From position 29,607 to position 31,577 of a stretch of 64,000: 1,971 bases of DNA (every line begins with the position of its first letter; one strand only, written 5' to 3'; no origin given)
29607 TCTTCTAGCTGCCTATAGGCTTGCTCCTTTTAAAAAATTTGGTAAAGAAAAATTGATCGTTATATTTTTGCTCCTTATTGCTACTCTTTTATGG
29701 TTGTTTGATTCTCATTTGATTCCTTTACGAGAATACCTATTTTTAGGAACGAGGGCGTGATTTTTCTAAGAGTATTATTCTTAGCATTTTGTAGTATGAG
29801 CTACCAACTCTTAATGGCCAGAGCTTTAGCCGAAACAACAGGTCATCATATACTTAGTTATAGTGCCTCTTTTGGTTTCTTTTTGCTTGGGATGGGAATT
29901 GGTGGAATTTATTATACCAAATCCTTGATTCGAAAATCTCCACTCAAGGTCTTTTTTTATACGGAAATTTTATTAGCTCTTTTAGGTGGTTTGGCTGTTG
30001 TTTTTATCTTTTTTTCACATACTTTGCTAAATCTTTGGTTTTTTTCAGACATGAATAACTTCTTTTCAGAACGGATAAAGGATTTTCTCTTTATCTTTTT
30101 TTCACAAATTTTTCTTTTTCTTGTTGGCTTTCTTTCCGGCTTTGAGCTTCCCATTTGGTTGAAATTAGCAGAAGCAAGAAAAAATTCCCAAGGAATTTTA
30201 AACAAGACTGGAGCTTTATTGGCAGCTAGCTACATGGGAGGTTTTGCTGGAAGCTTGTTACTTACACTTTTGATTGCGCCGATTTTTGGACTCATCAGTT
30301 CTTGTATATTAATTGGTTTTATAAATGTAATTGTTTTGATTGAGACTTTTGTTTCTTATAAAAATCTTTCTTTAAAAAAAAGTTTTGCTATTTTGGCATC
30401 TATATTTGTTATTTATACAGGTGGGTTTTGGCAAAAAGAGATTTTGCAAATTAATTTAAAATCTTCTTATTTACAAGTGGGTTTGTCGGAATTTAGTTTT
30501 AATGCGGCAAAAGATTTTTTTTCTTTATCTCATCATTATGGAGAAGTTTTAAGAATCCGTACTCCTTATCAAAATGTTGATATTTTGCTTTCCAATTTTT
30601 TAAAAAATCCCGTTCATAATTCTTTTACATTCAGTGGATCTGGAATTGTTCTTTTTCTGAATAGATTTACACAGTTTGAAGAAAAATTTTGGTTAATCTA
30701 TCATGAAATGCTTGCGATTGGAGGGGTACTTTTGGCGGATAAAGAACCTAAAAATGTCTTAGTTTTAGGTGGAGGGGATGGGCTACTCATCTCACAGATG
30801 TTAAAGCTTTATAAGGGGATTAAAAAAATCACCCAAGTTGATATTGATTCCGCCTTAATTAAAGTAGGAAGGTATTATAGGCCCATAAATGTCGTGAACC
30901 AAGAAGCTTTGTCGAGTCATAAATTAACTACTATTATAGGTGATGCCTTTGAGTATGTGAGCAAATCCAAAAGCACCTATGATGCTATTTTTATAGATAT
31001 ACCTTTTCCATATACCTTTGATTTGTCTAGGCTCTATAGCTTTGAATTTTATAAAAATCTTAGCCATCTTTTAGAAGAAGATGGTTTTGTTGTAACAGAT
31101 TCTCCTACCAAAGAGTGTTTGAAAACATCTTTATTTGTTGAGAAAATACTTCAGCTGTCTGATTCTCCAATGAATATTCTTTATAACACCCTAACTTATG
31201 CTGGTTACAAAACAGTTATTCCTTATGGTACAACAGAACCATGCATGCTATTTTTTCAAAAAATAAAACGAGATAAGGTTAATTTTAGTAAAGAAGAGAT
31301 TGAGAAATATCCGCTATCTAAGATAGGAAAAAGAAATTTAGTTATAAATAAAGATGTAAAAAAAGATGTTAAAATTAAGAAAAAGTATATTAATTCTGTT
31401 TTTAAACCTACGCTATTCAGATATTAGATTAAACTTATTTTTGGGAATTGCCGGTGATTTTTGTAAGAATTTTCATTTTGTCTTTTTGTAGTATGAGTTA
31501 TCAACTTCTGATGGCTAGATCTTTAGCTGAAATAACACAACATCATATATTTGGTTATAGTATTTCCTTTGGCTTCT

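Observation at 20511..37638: Seventeen-kb accessory block between tsaE and iscS-like as a candidate envelope/surface system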

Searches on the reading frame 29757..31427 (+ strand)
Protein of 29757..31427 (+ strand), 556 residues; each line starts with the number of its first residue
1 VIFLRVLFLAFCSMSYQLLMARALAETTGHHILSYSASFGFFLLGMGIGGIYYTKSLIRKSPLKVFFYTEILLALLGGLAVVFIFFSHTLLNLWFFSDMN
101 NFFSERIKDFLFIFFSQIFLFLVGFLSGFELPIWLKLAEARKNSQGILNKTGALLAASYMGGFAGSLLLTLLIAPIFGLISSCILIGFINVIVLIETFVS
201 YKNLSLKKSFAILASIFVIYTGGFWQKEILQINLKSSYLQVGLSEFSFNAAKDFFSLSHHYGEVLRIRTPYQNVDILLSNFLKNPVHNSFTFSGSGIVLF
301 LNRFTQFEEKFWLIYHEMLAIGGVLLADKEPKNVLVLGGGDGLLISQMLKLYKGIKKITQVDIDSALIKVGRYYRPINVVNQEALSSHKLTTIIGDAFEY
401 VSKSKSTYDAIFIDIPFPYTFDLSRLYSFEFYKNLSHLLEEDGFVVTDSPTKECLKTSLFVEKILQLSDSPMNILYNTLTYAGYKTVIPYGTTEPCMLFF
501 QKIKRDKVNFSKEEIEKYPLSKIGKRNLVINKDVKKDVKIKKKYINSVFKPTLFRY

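Call 4: search_protein_families(library=pfam, proteins=[window:29757-31427:+], max_evalue=0.1)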
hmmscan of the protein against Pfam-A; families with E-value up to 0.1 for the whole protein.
window:29757-31427:+ (556 aa): 4 families
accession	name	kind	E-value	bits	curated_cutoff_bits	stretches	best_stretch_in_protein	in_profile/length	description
PF01564.23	Spermine_synth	-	5.6e-27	94.9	22.9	1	314-466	3-147/186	Spermine/spermidine synthase domain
PF13847.12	Methyltransf_31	-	5.9e-05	23.2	27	0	332-455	5-114/145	Methyltransferase domain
PF05430.17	Methyltransf_30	-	0.0013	19.1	22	1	386-447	29-88/124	S-adenosyl-L-methionine-dependent methyltransferase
PF13489.12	Methyltransf_23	-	0.067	13.4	27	0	327-391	19-82/164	Methyltransferase domain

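Call 5: search_protein_families(library=ncbifam, proteins=[window:29757-31427:+], max_evalue=0.1)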
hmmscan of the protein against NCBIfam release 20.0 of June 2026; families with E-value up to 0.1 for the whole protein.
window:29757-31427:+ (556 aa): 12 families
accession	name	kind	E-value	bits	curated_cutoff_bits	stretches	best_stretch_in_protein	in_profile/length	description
NF002956.0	PRK03612.1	equivalog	2.2e-64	217.8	472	2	294-452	264-420/522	polyamine aminopropyltransferase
NF002010.0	PRK00811.1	equivalog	1e-30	107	260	1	295-453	44-197/287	polyamine aminopropyltransferase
NF002435.0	PRK01581.1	equivalog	5.7e-29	101.3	537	1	293-450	114-269/374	polyamine aminopropyltransferase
TIGR00417.1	speE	equivalog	5.3e-25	88.2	249.55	1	295-469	38-205/271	spermidine synthase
NF003380.0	PRK04457.1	equivalog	4.7e-09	35.6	304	1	320-449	59-180/265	polyamine aminopropyltransferase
NF012222.1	erm_A_23S_MT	exception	0.0025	17.3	475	1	332-463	32-150/243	23S rRNA (adenine(2058)-N(6))-methyltransferase Erm(A)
NF037959.1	MFS_SpdSyn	subfamily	0.0057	15.4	40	1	113-241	96-222/480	fused MFS/spermidine synthase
NF011529.0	PRK14968.1-3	equivalog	0.0097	15.3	162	1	326-417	30-108/198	putative methyltransferase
TIGR04371.1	methyltran_NanM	subfamily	0.016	14.7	44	1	326-375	145-193/273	putative sugar O-methyltransferase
TIGR00537.1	hemK_rel_arch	hypoth_equivalog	0.022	14.4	87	1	326-395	15-81/179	HemK2/MTQ2 family protein methyltransferase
NF008748.0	PRK11783.1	equivalog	0.061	11.5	466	1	354-422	563-623/704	bifunctional 23S rRNA (guanine(2069)-N(7))-methyltransferase RlmK/23S rRNA (guanine(2445)-N(2))-methyltransferase RlmL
NF007642.0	PRK10309.1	equivalog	0.075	12.2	550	0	330-395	160-225/347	galactitol-1-phosphate 5-dehydrogenase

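Call 12: find_related_loci(query=A2, collection=genome_contigs, flank=10000)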
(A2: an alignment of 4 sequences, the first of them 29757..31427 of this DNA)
Query A2 (556 aa) in genome_contigs; peptide patterns used: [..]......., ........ (x = any residue, [..] = any of these).
126 stretches matched a pattern; 3 encode a relative of the query (tblastn E <= 1e-3); 3 distinct loci.
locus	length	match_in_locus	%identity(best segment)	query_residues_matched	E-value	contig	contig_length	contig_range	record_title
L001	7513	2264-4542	49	1-556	3e-162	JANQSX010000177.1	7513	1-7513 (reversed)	MAG: Bdellovibrionales bacterium isolate IP30b_bin.7 k99_2154289, whole genome shotgun sequence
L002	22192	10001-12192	32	1-555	3e-63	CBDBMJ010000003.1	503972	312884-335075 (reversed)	MAG: Bdellovibrionota bacterium isolate e395fa54-b5c4-437f-8e47-0a2ced46d226 genome assembly, contig: contig_3, whole ge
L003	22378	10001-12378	48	1-556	1e-148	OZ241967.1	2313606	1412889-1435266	MAG: Bdellovibrionales bacterium isolate 18183e43-9e19-4b4c-84d8-5252462bff35 genome assembly, chromosome: 1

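Call 18: search_protein_families(library=pfam, proteins=[L003:9142-9978:+, L001:1458-2234:+, L002:9323-9916:+, L002:12204-13082:+, L003:7532-8791:-, L001:26-1234:-, L002:7793-9112:-, L003:6647-7390:-, L003:13814-15298:-, L001:5576-6202:-], max_evalue=0.05)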
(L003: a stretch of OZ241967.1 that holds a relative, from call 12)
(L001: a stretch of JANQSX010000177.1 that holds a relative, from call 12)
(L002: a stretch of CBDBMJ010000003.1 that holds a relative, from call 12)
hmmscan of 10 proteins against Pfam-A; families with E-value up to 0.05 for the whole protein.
L003:9142-9978:+ (278 aa): 1 family
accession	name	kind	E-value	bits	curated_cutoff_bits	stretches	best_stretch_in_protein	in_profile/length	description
PF10536.15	PMD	-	0.034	13.8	34.9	0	14-75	42-99/347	Plant mobile domain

L001:1458-2234:+ (258 aa): 3 families
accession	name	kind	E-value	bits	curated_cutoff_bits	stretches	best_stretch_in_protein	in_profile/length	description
PF12685.13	SpoIIIAH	-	0.0089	16.4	30.6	1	3-103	1-106/191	SpoIIIAH-like protein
PF05814.16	Ac76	-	0.027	14.9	22.5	1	5-47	25-68/83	Orf76 (Ac76)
PF13425.11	O-antigen_lig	-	0.037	13.3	31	1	8-93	254-341/462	O-antigen ligase like membrane protein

L002:9323-9916:+ (197 aa): 0 families

L002:12204-13082:+ (292 aa): 1 family
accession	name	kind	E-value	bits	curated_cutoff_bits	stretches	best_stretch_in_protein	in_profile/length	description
PF09633.15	DUF2023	-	0.045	14.3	27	0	139-194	34-85/101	Protein of unknown function (DUF2023)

L003:7532-8791:- (419 aa): 1 family
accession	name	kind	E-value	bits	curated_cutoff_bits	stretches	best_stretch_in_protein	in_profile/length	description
PF07963.17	N_methyl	-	0.0033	17.4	21.2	1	14-37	3-26/27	Prokaryotic N-terminal methylation motif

L001:26-1234:- (402 aa): 1 family
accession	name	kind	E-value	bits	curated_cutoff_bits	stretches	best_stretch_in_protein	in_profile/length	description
PF07963.17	N_methyl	-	0.024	14.6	21.2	1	22-45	3-26/27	Prokaryotic N-terminal methylation motif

L002:7793-9112:- (439 aa): 0 families

L003:6647-7390:- (247 aa): 0 families

L003:13814-15298:- (494 aa): 2 families
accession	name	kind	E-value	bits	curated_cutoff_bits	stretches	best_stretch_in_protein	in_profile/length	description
PF00288.32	GHMP_kinases_N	-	5.3e-09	36.6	22.3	1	265-330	19-84/87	GHMP kinases N terminal domain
PF08544.19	GHMP_kinases_C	-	3.5e-07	31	21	1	437-484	32-79/85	GHMP kinases C terminal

L001:5576-6202:- (208 aa): 0 families
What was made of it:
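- N_methyl hits are weak (call 18).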

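Call 22: find_related_loci(query=A3, collection=metagenome_contigs, flank=10000)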
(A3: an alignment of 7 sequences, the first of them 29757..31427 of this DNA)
Query A3 (556 aa) in metagenome_contigs; peptide patterns used: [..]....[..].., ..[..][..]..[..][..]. (x = any residue, [..] = any of these).
408 stretches matched a pattern; 1 encode a relative of the query (tblastn E <= 1e-3); 1 distinct loci.
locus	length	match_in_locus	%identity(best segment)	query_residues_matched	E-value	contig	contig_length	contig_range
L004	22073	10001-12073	27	10-457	2e-8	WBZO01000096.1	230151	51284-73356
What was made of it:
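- Tried and rejected: It gave one distant, uninformative locus, L004 (call 22).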

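Call 23: find_homologous_proteins(query=window:29757-31427:+, max_evalue=1e-10)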
Query window:29757-31427:+ (556 aa): 46 proteins with E <= 1e-10 among 8000 candidates.
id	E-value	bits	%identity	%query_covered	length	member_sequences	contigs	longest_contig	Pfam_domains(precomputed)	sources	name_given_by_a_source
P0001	0.0e+0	1215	100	100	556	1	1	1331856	PF01564.24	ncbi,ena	-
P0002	9.0e-273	924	76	100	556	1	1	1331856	PF01564.24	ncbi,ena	-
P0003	1.6e-268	910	73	100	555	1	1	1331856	PF01564.24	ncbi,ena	-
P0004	1.6e-242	824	70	100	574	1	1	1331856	PF01564.24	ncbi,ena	-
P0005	1.3e-170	587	52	100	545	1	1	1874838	PF01564.24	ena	-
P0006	1.5e-170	587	52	100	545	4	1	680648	PF01564.24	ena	-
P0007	8.5e-169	581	51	100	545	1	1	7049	PF01564.24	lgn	-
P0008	7.7e-168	578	51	100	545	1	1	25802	PF01564.24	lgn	-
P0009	4.8e-167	575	51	100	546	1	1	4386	PF01564.24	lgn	-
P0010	1.5e-166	574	50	100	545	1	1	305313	PF01564.24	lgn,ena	-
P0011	6.9e-166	571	49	100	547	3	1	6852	PF01564.24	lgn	-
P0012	8.5e-165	568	49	100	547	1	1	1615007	PF01564.24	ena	-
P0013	3.8e-155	536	48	100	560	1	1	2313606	PF01564.24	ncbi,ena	-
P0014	5.5e-147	509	47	100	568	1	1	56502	PF01564.24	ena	-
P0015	2.4e-123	431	42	100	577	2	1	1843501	PF01564.24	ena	-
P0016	1.4e-119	419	42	100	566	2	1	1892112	PF01564.24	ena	-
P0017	6.3e-98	347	47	57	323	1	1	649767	PF01564.24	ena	-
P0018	6.9e-65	238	31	98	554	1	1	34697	PF01564.24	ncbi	-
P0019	2.6e-61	226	31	99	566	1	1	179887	PF01564.24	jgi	jgi:spermidine synthase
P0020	3.0e-61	226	32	88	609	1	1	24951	PF01564.24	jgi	-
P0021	2.1e-60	223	34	88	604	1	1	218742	PF01564.24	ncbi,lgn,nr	ncbi:MAG: hypothetical protein Q8O55_12340 [Dehalococcoidales bacterium]|nr:hypothetical protein [De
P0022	3.6e-60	222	34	88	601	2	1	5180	PF01564.24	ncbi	-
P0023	1.5e-58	217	32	98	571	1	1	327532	PF01564.24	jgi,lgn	-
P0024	6.4e-56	208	29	99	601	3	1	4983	PF13649.13,PF01564.24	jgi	jgi:spermidine synthase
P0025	4.1e-54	202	30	88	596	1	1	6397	PF01564.24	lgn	-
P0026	1.1e-51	195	27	99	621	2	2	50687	PF01564.24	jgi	-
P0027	1.3e-50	191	29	98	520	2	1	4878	PF01564.24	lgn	-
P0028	2.1e-50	190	27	99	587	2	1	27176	PF01564.24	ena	-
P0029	5.9e-48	182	30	88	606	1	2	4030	PF01564.24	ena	-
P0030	3.4e-41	160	31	81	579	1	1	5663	PF01564.24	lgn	-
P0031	1.3e-39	155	26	98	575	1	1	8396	PF01564.24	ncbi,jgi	jgi:spermidine synthase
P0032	3.2e-30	124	25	100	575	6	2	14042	PF01564.24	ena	-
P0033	1.1e-29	122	29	56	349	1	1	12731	PF01564.24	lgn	-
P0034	2.5e-29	121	28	82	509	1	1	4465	PF01564.24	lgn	-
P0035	4.8e-29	120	25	89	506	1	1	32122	PF01564.24,PF07690.22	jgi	-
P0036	7.8e-28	116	26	99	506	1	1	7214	PF01564.24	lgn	-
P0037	2.9e-26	111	25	89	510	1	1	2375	PF01564.24,PF07690.22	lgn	-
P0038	1.1e-24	105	25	83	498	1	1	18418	PF01564.24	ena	-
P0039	2.7e-24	104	23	100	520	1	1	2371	PF01564.24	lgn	-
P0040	2.0e-22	98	22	100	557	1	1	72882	PF01564.24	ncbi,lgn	-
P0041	1.8e-20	92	27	78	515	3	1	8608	PF01564.24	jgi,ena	-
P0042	3.2e-18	84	21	100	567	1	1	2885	PF01564.24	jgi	jgi:spermidine synthase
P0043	2.1e-17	81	26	99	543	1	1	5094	PF01564.24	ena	-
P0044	9.2e-17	79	23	77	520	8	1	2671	PF01564.24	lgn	-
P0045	1.3e-14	72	23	80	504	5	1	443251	PF01564.24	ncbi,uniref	ncbi:polyamine aminopropyltransferase [Streptomyces sp. NPDC026206]|uniref:polyamine aminopropyltran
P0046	2.1e-14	71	26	99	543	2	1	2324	PF01564.24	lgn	-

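Call 24: find_encoding_contigs(protein=P0001, flank=10000, max_places=3)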
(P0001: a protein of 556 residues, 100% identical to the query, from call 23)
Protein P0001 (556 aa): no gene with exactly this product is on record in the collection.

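Call 25: find_encoding_contigs(protein=P0005, flank=10000, max_places=3)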
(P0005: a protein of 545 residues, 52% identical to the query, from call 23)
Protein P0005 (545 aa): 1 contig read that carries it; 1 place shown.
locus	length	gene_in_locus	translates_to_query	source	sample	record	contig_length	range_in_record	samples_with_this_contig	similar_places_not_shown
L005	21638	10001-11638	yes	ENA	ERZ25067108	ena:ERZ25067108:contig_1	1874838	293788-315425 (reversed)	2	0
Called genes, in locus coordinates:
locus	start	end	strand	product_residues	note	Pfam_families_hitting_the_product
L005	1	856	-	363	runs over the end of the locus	PF03033:Glyco_transf_28, PF04101:Glyco_tran_28_C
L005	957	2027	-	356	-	PF01098:FTSW_RODA_SPOVE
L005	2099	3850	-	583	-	-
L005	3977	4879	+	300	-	PF03772:Competence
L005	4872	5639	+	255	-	-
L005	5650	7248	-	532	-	-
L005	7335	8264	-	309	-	-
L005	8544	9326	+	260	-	-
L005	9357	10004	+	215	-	-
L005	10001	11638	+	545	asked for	PF01564:Spermine_synth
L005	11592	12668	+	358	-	-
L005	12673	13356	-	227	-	-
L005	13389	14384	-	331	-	PF00665:rve, PF13683:rve_3, PF13333:rve_2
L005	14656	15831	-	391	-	PF04406:TP6A_N, PF21180:TOP6A-Spo11_Toprim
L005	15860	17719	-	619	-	PF02518:HATPase_c, PF13589:HATPase_c_3, PF09239:Topo-VIb_trans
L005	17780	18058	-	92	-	PF01844:HNH, PF14279:HNH_5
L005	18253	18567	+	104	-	PF00462:Glutaredoxin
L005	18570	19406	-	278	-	PF01145:Band_7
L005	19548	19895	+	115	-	-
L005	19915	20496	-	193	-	PF07963:N_methyl (weak)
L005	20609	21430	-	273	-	-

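Call 26: find_encoding_contigs(protein=P0015, flank=10000, max_places=2)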
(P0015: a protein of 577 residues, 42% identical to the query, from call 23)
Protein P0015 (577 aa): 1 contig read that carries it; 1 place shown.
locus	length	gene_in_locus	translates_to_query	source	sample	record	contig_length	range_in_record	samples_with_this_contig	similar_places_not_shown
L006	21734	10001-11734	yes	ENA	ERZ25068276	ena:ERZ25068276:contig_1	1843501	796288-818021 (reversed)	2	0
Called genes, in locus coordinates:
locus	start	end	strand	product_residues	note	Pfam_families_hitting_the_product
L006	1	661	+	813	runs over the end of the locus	PF00521:DNA_topoisoIV, PF03989:DNA_gyraseA_C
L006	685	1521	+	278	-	PF07719:TPR_2 (faint), PF13174:TPR_6 (faint), PF13432:TPR_16 (faint)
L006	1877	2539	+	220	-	PF00119:ATP-synt_A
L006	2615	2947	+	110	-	PF00137:ATP-synt_C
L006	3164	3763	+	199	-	PF14511:RE_EcoO109I (weak), PF09520:HinfI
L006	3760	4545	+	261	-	PF01555:N6_N4_Mtase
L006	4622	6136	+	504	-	PF02321:OEP (faint)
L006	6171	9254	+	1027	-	PF00873:ACR_tran, PF03176:MMPL, PF02355:SecD_SecF_C (faint)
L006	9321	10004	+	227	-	-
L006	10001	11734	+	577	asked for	PF01564:Spermine_synth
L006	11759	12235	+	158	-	-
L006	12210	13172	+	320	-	-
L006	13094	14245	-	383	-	PF04235:DUF418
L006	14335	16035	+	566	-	PF01564:Spermine_synth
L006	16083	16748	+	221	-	-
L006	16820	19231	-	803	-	-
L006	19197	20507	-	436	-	-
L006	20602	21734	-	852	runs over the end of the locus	-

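Call 27: find_encoding_contigs(protein=P0016, flank=10000, max_places=2)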
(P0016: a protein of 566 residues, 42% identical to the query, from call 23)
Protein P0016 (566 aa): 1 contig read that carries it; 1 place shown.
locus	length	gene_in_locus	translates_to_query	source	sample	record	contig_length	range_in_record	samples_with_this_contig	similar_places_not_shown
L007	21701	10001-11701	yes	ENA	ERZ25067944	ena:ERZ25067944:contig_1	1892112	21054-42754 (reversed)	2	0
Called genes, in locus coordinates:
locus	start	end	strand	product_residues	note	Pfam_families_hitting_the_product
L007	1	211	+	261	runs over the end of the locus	PF01555:N6_N4_Mtase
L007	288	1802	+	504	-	PF02321:OEP (faint)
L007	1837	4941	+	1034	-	PF00873:ACR_tran, PF03176:MMPL, PF02355:SecD_SecF_C (faint)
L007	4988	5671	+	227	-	-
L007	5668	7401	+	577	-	PF01564:Spermine_synth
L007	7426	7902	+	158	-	-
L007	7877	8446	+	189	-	-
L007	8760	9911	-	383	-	PF04235:DUF418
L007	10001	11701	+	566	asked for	PF01564:Spermine_synth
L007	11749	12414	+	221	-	-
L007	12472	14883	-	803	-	-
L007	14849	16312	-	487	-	-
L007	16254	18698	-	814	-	-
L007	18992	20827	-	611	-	PF02878:PGM_PMM_I, PF02879:PGM_PMM_II, PF02880:PGM_PMM_III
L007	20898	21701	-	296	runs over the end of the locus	PF01555:N6_N4_Mtase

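Call 28: find_encoding_contigs(protein=P0012, flank=10000, max_places=2)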
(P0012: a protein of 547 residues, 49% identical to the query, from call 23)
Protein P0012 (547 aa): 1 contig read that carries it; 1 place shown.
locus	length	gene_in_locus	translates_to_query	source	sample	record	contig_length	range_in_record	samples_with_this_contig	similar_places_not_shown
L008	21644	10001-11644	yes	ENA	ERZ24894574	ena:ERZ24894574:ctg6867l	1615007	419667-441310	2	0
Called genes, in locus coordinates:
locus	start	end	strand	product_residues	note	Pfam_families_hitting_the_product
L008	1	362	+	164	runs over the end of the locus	PF00436:SSB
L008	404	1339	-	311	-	-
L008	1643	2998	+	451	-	PF18073:Zn_ribbon_LapB, PF03796:DnaB_C, PF06745:ATPase, PF13481:AAA_25, PF23442:DUF7125 (weak), PF00004:AAA (weak), PF13401:AAA_22 (weak), PF13541:ChlI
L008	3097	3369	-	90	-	-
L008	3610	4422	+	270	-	-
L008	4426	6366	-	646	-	-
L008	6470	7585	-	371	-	-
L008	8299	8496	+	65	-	-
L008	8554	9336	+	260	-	-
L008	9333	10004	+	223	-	-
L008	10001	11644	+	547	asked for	PF01564:Spermine_synth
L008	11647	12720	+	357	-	PF07786:HGSNAT_cat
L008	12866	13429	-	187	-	PF01936:NYN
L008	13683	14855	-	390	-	PF04406:TP6A_N, PF21180:TOP6A-Spo11_Toprim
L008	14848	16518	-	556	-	PF02518:HATPase_c, PF13589:HATPase_c_3, PF09239:Topo-VIb_trans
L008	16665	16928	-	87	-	PF13395:HNH_4 (faint), PF01844:HNH, PF14279:HNH_5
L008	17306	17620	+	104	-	PF00462:Glutaredoxin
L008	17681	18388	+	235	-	PF00512:HisKA, PF02518:HATPase_c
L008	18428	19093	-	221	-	PF00834:Ribul_P_3_epim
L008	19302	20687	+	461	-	PF08238:Sel1 (faint)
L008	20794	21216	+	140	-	-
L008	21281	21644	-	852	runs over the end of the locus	PF00005:ABC_tran (faint), PF02463:SMC_N (faint), PF13191:AAA_16 (faint), PF13555:AAA_29 (faint), PF20703:nSTAND1 (faint), PF13304:AAA_21 (faint), PF17760:UvrA_inter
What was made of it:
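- Flanks differ between loci (calls 25-28).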
